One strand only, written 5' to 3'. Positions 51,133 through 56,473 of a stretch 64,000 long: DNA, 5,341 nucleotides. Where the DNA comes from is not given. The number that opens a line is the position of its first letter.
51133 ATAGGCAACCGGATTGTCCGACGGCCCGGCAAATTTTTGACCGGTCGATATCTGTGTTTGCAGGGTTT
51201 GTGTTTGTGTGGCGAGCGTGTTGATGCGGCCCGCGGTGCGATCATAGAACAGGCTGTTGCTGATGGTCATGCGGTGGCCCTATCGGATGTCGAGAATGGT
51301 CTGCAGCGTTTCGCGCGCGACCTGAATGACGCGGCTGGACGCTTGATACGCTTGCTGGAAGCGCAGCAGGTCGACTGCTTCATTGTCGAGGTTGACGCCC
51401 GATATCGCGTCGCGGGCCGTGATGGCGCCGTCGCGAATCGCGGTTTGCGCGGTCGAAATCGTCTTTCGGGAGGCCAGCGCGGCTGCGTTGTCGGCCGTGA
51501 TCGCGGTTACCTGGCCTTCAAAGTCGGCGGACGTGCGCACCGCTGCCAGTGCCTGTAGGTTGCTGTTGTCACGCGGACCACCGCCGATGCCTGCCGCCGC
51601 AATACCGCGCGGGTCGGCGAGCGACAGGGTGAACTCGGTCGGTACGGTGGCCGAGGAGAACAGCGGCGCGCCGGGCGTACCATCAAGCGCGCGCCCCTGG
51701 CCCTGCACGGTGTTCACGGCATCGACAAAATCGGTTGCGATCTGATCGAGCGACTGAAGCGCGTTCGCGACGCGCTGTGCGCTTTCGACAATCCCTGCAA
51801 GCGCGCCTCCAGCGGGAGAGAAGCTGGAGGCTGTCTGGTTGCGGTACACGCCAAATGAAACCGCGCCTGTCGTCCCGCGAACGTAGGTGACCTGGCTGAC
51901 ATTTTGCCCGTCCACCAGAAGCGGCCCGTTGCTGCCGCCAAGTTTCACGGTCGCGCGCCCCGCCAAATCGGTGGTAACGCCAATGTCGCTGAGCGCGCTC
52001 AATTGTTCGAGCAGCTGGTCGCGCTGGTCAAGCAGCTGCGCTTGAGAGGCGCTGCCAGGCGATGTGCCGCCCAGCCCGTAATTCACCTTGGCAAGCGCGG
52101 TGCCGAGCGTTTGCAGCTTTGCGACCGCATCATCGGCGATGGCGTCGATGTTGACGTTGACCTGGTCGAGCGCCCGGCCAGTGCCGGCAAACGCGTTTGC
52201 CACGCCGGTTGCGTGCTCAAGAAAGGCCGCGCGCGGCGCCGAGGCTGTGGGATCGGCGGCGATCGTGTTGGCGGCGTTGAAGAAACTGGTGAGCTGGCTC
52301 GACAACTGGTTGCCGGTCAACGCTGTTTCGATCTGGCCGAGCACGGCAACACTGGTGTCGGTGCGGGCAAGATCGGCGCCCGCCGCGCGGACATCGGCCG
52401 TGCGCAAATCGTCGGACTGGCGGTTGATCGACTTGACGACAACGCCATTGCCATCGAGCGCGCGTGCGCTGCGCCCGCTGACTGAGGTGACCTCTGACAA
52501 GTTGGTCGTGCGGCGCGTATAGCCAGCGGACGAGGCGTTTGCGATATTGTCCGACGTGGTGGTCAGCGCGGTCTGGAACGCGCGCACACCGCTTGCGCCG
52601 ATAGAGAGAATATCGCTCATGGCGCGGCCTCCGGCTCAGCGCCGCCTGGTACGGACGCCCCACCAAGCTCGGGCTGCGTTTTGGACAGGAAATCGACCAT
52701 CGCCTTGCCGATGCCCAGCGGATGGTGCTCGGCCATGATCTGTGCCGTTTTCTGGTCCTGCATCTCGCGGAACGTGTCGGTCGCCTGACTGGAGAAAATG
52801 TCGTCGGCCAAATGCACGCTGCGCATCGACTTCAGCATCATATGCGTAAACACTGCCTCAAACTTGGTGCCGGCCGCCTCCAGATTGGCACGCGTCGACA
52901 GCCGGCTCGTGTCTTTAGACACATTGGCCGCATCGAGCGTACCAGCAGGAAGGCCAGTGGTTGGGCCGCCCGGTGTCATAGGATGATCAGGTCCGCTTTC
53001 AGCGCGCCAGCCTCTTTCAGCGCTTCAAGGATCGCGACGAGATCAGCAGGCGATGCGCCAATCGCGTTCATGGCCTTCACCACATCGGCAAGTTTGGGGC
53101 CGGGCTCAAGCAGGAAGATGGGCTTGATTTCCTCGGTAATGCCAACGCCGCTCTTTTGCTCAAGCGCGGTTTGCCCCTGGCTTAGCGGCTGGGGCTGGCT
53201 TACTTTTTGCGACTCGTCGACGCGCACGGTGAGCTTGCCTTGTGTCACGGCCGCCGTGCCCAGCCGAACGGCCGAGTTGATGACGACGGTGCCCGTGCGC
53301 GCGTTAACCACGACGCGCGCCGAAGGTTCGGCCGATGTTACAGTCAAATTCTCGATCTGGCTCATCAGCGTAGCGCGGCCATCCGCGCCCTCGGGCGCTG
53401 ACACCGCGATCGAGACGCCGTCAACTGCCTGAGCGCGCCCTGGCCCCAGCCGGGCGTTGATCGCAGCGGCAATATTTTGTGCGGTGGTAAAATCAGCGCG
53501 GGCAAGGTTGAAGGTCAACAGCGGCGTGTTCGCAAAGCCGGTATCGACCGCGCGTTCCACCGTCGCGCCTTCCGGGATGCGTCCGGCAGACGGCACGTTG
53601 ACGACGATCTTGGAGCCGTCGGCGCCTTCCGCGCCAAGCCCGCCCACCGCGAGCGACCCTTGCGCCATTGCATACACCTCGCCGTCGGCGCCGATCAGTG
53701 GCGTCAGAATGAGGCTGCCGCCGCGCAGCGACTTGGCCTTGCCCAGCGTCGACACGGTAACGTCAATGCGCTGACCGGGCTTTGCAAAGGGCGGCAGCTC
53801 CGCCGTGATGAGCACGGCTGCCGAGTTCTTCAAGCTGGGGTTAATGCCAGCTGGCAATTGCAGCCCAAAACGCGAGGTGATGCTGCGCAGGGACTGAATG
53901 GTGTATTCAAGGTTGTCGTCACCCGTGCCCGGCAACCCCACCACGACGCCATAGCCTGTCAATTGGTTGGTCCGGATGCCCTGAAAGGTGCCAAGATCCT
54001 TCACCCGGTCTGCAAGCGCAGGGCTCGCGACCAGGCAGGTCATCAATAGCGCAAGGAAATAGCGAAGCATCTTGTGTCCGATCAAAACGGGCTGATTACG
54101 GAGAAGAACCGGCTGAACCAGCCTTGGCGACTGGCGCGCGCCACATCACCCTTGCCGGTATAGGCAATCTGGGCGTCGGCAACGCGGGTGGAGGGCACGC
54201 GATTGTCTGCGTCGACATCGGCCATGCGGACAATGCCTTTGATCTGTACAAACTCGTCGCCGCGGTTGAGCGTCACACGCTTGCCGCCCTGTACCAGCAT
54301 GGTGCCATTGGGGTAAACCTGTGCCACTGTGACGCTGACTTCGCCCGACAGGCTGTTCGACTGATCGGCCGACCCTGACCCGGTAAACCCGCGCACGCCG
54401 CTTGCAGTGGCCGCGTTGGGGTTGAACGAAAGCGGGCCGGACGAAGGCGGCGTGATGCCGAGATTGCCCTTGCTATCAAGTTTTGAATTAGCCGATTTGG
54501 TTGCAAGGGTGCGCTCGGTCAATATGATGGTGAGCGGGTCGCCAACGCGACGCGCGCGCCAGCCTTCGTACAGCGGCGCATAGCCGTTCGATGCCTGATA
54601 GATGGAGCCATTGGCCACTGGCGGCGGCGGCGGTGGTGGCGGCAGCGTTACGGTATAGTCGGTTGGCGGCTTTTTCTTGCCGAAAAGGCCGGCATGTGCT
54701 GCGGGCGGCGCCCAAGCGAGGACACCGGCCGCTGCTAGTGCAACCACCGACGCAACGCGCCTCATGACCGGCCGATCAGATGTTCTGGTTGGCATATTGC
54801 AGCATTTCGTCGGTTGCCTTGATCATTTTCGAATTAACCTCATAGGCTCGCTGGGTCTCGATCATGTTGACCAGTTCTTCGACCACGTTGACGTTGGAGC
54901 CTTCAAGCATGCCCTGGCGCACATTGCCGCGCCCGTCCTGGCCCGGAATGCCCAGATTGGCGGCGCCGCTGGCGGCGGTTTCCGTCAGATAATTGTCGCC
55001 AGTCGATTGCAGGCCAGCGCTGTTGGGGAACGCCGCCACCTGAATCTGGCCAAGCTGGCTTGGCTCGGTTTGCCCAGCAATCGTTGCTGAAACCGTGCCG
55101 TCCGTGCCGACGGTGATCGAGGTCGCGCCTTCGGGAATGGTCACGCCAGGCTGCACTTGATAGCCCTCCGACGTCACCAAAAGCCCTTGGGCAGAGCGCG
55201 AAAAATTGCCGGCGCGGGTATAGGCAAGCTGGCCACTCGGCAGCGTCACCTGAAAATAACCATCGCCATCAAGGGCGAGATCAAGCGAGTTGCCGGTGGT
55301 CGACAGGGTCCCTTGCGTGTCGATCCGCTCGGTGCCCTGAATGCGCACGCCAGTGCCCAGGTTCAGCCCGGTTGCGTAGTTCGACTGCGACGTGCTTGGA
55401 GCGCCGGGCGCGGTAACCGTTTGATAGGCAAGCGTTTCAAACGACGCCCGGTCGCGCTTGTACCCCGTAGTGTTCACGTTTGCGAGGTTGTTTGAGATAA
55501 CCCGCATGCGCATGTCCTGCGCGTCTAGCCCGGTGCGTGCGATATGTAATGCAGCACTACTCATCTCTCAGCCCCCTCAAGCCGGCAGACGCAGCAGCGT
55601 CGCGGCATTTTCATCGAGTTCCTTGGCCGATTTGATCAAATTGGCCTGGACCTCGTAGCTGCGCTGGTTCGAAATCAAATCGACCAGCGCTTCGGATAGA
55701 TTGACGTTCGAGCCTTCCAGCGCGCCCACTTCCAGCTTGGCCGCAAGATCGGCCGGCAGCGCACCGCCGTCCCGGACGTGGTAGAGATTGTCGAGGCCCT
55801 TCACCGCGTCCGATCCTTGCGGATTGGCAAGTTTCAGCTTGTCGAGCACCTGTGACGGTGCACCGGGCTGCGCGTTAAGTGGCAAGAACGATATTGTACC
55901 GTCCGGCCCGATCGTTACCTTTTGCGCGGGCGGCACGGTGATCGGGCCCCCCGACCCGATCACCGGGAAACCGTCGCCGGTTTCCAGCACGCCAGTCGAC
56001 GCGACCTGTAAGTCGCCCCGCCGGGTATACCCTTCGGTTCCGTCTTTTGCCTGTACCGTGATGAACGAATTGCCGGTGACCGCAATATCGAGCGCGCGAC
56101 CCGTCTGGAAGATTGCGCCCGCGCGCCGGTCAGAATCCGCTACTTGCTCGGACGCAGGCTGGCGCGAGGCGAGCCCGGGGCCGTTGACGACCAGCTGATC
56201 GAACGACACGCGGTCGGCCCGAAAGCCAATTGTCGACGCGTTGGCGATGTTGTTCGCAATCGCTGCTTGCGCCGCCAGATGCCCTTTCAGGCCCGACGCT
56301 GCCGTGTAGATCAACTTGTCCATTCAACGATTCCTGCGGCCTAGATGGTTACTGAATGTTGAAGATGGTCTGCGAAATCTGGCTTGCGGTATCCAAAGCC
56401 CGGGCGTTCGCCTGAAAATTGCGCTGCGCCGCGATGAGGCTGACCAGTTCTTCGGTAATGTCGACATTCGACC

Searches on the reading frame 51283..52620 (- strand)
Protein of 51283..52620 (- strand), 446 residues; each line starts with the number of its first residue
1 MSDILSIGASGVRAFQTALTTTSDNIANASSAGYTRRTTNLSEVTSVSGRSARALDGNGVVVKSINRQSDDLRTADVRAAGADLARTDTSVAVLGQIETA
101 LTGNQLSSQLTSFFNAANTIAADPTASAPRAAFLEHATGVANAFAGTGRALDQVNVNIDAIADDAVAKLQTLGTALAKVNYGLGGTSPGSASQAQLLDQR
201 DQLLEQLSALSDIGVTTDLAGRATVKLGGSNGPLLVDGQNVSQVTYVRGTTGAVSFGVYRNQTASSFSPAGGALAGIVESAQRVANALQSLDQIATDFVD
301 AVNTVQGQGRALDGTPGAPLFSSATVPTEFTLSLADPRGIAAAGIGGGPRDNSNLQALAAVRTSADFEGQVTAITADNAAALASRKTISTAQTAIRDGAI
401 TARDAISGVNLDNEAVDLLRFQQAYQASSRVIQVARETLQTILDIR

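Call 47: search_protein_families(library=pfam, proteins=[window:51283-52620:-], max_evalue=0.0001)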
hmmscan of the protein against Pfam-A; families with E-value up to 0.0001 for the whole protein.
window:51283-52620:- (446 aa): 3 families
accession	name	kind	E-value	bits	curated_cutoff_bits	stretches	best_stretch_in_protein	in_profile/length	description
PF22638.1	FlgK_D1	-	3.1e-44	151.7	28.6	1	96-321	3-233/233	Flagellar hook-associated protein FlgK helical domain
PF06429.18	Flg_bbr_C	-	1.2e-10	41.2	23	1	406-444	7-45/46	Flagellar basal body rod FlgEFG protein C-terminal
PF00460.25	Flg_bb_rod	-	7.9e-05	23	20.7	1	6-35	2-31/31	Flagella basal body rod protein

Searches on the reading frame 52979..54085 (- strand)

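Call 47: search_protein_families(library=pfam, proteins=[window:52979-54085:-], max_evalue=0.0001)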
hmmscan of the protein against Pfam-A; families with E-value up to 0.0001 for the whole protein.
window:52979-54085:- (369 aa): 1 family
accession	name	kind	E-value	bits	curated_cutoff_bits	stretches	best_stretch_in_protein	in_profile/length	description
PF02119.21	FlgI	-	3.9e-129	430.9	25.3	1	27-368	1-343/343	Flagellar P-ring protein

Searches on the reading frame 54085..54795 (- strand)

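Call 47: search_protein_families(library=pfam, proteins=[window:54085-54795:-], max_evalue=0.0001)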
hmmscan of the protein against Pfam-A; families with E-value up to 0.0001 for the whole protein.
window:54085-54795:- (237 aa): 1 family
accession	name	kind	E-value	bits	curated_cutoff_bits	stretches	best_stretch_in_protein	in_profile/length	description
PF02107.21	FlgH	-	5.9e-54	182.7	27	1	61-236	3-172/172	Flagellar L-ring protein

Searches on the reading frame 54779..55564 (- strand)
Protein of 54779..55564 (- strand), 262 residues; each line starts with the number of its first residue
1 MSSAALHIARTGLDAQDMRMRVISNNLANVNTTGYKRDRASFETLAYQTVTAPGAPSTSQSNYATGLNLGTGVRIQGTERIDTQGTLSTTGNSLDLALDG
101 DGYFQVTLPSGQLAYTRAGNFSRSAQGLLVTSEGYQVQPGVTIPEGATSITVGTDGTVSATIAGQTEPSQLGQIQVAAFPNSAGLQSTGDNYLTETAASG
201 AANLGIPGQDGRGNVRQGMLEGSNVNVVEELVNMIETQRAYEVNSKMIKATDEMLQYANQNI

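Call 47: search_protein_families(library=pfam, proteins=[window:54779-55564:-], max_evalue=0.0001)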
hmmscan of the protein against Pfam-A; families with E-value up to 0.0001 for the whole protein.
window:54779-55564:- (262 aa): 3 families
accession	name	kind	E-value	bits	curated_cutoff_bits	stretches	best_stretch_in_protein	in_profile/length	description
PF22692.1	LlgE_F_G_D1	-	1.3e-27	96.2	27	1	97-160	1-64/64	Flagellar hook protein FlgE/F/G D1 domain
PF06429.18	Flg_bbr_C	-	1.3e-23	82.7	23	1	216-260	1-45/46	Flagellar basal body rod FlgEFG protein C-terminal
PF00460.25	Flg_bb_rod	-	5.7e-11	42.6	20.7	1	7-36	2-31/31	Flagella basal body rod protein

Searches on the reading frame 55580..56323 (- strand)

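Call 47: search_protein_families(library=pfam, proteins=[window:55580-56323:-], max_evalue=0.0001)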
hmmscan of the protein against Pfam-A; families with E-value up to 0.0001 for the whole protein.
window:55580-56323:- (248 aa): 3 families
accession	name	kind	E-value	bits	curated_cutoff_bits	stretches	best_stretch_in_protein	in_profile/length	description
PF06429.18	Flg_bbr_C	-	2.5e-15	56.2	23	1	200-243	3-46/46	Flagellar basal body rod FlgEFG protein C-terminal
PF22692.1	LlgE_F_G_D1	-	1.9e-13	50.8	27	1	81-145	1-63/64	Flagellar hook protein FlgE/F/G D1 domain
PF00460.25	Flg_bb_rod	-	3.7e-08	33.6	20.7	1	5-35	1-31/31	Flagella basal body rod protein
